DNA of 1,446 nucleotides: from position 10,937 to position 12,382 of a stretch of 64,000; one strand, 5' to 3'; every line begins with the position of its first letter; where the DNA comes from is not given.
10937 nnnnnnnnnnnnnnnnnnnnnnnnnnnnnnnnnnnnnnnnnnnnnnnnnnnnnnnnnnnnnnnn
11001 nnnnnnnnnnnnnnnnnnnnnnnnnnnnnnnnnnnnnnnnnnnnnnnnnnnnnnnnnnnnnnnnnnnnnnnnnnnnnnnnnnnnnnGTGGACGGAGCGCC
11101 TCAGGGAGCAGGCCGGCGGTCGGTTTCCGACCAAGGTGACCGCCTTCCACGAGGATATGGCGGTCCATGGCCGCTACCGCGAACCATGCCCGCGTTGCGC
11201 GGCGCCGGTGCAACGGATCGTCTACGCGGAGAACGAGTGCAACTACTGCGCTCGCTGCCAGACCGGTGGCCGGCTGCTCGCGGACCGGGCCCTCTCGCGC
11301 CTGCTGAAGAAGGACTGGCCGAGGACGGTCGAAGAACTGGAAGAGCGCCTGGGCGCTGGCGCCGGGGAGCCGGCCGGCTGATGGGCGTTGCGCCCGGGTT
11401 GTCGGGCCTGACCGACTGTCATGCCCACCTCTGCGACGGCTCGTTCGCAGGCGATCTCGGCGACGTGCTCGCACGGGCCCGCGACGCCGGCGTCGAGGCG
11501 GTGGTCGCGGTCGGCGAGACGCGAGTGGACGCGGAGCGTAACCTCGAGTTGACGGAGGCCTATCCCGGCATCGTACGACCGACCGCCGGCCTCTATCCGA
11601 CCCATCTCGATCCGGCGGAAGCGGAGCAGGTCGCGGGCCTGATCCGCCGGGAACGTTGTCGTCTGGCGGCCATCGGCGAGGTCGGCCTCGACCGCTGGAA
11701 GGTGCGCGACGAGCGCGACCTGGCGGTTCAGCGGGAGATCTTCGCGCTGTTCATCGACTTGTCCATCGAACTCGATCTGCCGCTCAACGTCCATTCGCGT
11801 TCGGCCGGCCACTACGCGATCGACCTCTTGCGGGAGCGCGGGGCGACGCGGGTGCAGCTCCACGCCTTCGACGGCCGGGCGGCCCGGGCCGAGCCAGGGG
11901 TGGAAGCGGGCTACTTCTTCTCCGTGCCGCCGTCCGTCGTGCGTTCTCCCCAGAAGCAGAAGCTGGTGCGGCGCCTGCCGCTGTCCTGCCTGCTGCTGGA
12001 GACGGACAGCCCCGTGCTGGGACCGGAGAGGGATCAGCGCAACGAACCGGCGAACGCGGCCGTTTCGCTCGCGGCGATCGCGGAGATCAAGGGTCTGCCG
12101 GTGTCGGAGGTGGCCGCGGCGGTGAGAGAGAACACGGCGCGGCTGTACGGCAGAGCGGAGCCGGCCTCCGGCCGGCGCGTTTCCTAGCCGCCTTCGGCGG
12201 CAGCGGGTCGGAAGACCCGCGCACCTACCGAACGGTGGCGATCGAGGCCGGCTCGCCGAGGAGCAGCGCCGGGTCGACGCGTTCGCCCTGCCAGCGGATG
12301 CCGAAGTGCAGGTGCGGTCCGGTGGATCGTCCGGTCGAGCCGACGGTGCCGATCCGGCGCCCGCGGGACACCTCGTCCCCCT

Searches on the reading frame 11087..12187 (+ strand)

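Call 9: search_protein_families(library=pfam, proteins=[window:11087-12187:+])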
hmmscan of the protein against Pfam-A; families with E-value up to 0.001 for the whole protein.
window:11087-12187:+ (366 aa): 1 family
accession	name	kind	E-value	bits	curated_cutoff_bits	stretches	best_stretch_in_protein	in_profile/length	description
PF01026.27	TatD_DNase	-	1.3e-55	189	27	1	109-355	1-253/253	TatD related DNase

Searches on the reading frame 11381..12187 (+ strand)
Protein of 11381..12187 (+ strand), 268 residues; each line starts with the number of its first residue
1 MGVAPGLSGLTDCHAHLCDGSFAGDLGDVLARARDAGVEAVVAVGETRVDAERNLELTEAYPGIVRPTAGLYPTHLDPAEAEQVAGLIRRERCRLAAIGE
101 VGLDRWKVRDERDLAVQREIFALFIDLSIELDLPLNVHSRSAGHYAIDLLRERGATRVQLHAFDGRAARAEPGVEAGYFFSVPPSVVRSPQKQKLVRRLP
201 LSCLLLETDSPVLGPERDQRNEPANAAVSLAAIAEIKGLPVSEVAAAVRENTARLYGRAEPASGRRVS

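Call 57: find_homologous_proteins(query=window:11381-12187:+, max_evalue=1e-60)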
Query window:11381-12187:+ (268 aa): 4293 proteins with E <= 1e-60 among 8000 candidates; the best 120 are listed.
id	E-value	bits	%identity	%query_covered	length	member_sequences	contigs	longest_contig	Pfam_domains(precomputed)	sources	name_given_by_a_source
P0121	4.5e-154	530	95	96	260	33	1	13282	PF01026.28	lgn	-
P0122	1.3e-151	522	91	100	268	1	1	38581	PF01026.28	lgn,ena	-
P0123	5.5e-147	506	91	96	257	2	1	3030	PF01026.28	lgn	-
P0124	1.0e-146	506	91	96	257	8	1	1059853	PF01026.28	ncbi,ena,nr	ncbi:MAG: TatD family hydrolase [Acidobacteriota bacterium]|nr:TatD family hydrolase [Acidobacteriot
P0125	2.2e-146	504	90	97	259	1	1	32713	PF01026.28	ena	-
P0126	2.3e-145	501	90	96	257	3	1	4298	PF01026.28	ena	-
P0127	3.0e-145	501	91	96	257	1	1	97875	PF01026.28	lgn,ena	-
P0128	6.2e-145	500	91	96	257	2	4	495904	PF01026.28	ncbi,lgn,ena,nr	ncbi:MAG: TatD family deoxyribonuclease [Holophagales bacterium]|nr:TatD family deoxyribonuclease [H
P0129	1.2e-144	499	90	96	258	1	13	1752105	PF01026.28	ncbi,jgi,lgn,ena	-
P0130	7.1e-144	496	90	96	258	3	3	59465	PF01026.28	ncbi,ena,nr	ncbi:MAG: TatD family hydrolase [Acidobacteria bacterium]|nr:TatD family hydrolase [Acidobacteriota 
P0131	9.0e-144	496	90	96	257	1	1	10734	PF01026.28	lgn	-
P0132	1.2e-143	495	90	96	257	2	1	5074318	PF01026.28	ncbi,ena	-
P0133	2.4e-143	495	87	97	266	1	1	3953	PF01026.28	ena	-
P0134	3.5e-143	494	89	96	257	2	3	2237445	PF01026.28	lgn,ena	-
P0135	1.0e-142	492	89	96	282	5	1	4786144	PF01026.28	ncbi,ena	-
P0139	6.0e-142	490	87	97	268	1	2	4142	PF01026.28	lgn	-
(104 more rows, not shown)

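Call 59: find_encoding_contigs(protein=P0139, flank=10000, max_places=3)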
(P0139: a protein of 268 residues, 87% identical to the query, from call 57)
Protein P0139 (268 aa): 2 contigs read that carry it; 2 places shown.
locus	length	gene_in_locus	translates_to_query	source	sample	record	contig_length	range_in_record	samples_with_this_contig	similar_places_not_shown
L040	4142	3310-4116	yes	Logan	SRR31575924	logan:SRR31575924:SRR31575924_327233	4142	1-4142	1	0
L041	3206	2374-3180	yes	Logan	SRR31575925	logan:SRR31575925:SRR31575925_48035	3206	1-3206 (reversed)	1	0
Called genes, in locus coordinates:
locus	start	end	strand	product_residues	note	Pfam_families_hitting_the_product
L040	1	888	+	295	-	?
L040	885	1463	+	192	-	PF03703:bPH_2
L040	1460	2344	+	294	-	PF03703:bPH_2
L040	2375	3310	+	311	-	PF01149:Fapy_DNA_glyco, PF06831:H2TH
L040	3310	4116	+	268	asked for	PF01026:TatD_DNase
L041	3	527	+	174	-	?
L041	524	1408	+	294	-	PF03703:bPH_2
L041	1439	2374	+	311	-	PF01149:Fapy_DNA_glyco, PF06831:H2TH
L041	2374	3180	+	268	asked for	PF01026:TatD_DNase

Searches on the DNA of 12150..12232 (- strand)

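Call 66: search_dna_similar(query=window:12150-12232:-, collection=plasmids, mode=distant, max_evalue=0.01, max_rows=8)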
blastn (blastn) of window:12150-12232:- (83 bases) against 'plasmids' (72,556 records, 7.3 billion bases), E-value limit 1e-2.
No match.

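Call 67: search_dna_similar(query=window:12150-12232:-, collection=phages, mode=distant, max_evalue=0.01, max_rows=8)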
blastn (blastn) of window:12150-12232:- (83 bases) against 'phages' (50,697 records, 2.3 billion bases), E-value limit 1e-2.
No match.
